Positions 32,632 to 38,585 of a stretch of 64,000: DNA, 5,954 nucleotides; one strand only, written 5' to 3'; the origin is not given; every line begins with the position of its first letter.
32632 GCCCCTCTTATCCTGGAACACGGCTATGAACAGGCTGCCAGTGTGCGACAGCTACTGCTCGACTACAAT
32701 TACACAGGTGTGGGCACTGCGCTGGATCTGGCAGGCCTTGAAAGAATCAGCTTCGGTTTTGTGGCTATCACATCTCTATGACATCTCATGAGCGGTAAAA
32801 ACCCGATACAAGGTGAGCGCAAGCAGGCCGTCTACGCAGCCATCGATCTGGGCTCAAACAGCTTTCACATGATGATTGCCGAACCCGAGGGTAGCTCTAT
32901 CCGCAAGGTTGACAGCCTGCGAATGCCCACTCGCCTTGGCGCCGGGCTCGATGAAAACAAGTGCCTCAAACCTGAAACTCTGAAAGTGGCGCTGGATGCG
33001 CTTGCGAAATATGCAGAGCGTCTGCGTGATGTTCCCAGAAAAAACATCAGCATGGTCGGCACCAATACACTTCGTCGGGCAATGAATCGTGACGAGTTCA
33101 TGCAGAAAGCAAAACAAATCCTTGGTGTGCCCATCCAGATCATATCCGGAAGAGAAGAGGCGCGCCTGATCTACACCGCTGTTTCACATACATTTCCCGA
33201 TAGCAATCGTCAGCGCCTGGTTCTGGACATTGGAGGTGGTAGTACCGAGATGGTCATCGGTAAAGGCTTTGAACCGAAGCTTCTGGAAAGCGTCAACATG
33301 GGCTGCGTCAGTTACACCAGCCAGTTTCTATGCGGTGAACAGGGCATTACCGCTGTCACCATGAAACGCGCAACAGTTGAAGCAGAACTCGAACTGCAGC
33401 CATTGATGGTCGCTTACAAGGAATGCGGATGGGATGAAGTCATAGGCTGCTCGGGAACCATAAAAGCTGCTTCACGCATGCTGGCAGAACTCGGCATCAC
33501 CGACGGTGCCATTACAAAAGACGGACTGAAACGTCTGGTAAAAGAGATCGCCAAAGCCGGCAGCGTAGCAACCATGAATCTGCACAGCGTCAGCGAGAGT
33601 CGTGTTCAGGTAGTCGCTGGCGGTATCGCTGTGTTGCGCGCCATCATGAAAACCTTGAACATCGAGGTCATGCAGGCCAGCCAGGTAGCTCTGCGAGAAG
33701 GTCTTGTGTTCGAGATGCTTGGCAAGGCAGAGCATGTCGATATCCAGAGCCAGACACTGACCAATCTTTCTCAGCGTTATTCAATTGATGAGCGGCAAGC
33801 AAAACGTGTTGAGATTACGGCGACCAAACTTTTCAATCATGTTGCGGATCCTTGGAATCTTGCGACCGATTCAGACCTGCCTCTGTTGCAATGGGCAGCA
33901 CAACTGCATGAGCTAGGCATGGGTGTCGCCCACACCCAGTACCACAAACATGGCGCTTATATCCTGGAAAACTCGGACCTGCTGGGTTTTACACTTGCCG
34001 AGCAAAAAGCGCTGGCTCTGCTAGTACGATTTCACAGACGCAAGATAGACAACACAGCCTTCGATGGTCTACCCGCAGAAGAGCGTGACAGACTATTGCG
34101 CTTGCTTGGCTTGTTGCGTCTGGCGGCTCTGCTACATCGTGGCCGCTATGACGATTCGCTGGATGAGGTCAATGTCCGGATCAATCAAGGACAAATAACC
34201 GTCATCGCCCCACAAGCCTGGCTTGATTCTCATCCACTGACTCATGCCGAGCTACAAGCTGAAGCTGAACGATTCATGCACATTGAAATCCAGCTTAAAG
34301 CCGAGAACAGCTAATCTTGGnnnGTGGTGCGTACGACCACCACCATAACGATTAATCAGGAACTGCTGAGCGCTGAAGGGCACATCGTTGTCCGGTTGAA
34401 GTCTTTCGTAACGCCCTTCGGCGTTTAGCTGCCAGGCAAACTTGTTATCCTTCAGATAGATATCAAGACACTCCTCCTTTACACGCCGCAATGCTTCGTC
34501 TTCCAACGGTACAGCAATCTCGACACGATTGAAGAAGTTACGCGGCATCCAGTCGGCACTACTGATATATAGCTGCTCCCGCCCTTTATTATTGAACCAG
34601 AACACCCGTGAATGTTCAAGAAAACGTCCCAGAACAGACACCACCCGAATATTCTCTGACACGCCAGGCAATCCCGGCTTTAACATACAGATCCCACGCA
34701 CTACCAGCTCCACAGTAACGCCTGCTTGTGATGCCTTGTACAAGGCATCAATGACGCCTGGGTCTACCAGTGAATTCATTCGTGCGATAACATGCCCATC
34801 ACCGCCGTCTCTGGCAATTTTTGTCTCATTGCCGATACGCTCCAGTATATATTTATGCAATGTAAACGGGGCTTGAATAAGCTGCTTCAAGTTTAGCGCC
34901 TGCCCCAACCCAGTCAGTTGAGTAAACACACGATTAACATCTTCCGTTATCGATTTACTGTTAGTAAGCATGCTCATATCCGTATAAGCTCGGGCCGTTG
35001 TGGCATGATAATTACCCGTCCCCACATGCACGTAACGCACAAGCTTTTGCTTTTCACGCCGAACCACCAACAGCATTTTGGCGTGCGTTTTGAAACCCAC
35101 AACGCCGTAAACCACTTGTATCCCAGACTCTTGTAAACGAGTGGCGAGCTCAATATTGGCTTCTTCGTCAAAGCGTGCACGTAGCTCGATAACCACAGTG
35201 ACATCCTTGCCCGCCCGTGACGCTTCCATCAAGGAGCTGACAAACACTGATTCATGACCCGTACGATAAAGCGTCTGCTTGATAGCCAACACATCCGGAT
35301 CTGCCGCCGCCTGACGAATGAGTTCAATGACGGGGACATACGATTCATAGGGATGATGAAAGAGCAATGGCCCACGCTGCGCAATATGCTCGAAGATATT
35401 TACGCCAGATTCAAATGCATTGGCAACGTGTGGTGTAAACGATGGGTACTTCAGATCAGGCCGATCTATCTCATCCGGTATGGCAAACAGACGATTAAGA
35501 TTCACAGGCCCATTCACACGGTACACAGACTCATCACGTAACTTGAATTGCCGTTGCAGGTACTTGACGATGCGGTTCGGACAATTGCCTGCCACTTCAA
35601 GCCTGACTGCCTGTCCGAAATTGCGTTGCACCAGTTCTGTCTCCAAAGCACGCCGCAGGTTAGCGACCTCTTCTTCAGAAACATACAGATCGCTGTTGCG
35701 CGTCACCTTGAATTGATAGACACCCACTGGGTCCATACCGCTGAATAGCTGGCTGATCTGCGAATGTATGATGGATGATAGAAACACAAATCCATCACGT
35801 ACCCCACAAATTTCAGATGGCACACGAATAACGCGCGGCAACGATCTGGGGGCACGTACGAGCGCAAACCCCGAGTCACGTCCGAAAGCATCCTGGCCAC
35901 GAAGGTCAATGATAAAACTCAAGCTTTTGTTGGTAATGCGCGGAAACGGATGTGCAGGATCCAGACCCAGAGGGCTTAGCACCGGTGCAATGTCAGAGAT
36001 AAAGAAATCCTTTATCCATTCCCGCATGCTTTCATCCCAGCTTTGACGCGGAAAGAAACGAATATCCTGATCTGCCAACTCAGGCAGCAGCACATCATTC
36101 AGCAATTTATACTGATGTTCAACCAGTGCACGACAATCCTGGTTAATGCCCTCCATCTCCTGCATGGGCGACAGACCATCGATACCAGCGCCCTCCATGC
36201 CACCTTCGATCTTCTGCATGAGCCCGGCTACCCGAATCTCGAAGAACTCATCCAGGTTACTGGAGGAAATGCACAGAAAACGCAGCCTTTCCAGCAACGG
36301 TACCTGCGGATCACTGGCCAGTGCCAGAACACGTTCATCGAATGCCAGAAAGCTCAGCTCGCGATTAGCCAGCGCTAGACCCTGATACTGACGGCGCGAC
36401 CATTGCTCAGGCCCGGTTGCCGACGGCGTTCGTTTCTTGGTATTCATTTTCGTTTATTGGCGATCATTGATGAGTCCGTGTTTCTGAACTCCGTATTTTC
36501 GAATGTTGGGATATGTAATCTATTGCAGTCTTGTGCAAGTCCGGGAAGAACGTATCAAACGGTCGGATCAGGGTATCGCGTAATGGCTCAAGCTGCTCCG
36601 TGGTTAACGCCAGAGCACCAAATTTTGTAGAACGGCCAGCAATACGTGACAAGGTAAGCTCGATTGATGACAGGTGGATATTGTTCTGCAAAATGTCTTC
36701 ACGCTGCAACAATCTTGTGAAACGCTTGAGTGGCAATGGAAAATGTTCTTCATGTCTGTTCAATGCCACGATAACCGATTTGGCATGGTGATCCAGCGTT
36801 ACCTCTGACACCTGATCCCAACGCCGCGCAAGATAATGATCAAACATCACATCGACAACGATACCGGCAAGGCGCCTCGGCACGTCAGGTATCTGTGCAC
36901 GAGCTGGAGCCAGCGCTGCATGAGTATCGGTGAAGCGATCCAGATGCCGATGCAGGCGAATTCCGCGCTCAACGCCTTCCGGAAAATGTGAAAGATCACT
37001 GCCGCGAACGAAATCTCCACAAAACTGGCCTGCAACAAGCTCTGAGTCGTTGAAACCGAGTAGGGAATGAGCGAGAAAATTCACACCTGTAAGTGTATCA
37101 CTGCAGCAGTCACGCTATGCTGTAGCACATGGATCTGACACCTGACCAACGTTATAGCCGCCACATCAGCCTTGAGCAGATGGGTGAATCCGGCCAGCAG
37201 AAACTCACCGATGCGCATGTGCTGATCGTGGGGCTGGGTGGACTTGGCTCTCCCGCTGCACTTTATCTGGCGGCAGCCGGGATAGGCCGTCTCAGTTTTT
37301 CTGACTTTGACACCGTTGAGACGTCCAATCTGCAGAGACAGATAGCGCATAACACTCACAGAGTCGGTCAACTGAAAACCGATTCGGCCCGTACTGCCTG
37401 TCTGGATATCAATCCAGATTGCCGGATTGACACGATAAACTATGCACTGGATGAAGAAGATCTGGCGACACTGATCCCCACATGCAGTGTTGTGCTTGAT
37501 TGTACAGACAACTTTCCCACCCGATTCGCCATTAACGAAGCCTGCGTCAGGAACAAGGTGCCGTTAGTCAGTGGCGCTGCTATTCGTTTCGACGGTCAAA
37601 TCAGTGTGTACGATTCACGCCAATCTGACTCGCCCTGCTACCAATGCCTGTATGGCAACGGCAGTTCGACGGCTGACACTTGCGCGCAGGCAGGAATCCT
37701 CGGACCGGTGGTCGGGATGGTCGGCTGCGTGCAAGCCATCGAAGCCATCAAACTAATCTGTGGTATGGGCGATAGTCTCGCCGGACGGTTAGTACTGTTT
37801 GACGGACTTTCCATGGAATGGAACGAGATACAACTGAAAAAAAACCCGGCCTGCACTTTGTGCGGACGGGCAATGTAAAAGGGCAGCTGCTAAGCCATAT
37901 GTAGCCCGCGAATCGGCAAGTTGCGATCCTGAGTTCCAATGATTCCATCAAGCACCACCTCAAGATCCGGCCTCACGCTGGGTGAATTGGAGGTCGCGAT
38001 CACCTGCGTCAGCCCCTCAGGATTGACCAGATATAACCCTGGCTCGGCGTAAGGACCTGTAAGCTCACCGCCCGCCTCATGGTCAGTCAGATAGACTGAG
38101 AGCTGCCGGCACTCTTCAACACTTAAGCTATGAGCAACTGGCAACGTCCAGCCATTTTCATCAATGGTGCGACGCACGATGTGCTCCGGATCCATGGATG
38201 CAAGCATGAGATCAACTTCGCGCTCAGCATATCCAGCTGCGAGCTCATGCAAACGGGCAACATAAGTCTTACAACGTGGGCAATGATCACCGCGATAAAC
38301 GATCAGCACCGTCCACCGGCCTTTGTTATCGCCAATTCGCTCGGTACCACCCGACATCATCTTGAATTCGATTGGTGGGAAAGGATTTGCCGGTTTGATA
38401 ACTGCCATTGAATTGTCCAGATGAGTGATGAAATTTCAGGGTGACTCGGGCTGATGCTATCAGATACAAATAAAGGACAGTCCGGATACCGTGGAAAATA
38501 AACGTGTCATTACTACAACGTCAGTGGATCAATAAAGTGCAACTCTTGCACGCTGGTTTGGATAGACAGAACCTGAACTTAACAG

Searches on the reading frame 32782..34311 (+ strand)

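Call 71: search_protein_families(library=pfam, proteins=[window:32782-34311:+], max_evalue=0.00001)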
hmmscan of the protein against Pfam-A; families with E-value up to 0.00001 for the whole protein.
window:32782-34311:+ (510 aa): 3 families
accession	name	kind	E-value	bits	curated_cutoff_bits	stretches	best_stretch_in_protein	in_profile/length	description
PF02541.22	Ppx-GppA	-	6.5e-72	242.8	27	1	33-315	3-284/285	Ppx/GppA phosphatase family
PF21447.3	Ppx-GppA_III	-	5.5e-47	160.3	27.3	1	321-494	1-176/177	Ppx/GppA phosphatase, domain III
PF14450.12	FtsA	-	9.5e-06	26.4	31.8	0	147-203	2-50/127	Cell division protein FtsA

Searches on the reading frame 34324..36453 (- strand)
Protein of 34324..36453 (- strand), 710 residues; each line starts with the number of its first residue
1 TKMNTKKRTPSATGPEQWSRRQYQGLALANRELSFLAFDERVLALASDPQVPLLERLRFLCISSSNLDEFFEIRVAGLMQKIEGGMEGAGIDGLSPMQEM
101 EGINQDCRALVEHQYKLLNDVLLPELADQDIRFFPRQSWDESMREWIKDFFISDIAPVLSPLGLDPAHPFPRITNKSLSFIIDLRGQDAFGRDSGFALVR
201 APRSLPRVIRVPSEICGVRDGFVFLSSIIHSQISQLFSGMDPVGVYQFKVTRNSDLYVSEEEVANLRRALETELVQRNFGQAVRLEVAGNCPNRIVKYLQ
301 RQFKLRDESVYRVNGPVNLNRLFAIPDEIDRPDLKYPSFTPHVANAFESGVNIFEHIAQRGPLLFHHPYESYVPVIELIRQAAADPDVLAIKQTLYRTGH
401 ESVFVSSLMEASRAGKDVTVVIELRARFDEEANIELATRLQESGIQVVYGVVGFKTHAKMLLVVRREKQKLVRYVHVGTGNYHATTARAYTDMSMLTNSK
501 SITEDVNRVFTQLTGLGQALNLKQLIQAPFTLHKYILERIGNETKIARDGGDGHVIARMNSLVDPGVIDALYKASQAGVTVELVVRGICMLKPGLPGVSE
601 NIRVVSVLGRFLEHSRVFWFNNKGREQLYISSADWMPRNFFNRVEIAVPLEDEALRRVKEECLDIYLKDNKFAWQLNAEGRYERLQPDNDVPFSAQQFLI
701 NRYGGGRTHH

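Call 70: search_protein_families(library=pfam, proteins=[window:34324-36453:-], max_evalue=0.00001)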
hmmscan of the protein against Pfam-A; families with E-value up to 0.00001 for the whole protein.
window:34324-36453:- (710 aa): 5 families
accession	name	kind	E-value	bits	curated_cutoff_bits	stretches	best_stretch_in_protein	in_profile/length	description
PF17941.7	PP_kinase_C_1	-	2.3e-69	232.7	25.7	1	352-516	1-164/167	Polyphosphate kinase C-terminal domain 1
PF13090.12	PP_kinase_C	-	2.5e-64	216.3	25.8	1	525-696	1-172/172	Polyphosphate kinase C-terminal domain 2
PF02503.22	PP_kinase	-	3.4e-57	193.5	31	1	144-325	3-183/183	Polyphosphate kinase middle domain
PF13089.11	PP_kinase_N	-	1.2e-34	119.2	23.8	1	29-133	2-106/107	Polyphosphate kinase N-terminal domain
PF13091.12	PLDc_2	-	2e-09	37.8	27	0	403-513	24-131/132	PLD-like domain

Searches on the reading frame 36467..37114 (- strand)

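Call 70: search_protein_families(library=pfam, proteins=[window:36467-37114:-], max_evalue=0.00001)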
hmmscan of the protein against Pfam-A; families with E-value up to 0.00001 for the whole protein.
window:36467-37114:- (216 aa): 1 family
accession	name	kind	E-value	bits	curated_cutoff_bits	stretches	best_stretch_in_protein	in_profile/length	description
PF04336.18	ACP_PD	-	5.1e-49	167.3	27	1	12-193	2-183/183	Acyl carrier protein phosphodiesterase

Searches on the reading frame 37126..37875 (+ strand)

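Call 70: search_protein_families(library=pfam, proteins=[window:37126-37875:+], max_evalue=0.00001)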
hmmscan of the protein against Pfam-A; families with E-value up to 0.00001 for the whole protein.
window:37126-37875:+ (250 aa): 1 family
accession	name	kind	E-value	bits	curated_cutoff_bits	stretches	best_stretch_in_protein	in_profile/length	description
PF00899.27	ThiF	-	2.4e-77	259.8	28.1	1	10-244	1-237/238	ThiF family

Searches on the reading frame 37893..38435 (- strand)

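Call 70: search_protein_families(library=pfam, proteins=[window:37893-38435:-], max_evalue=0.00001)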
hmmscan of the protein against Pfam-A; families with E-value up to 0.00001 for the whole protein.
window:37893-38435:- (181 aa): 2 families
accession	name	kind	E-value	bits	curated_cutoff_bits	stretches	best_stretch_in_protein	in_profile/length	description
PF00578.27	AhpC-TSA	-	2.1e-14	54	26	1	17-142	3-120/124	AhpC/TSA family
PF08534.16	Redoxin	-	1.3e-07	31.9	26.6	1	16-154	3-137/148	Redoxin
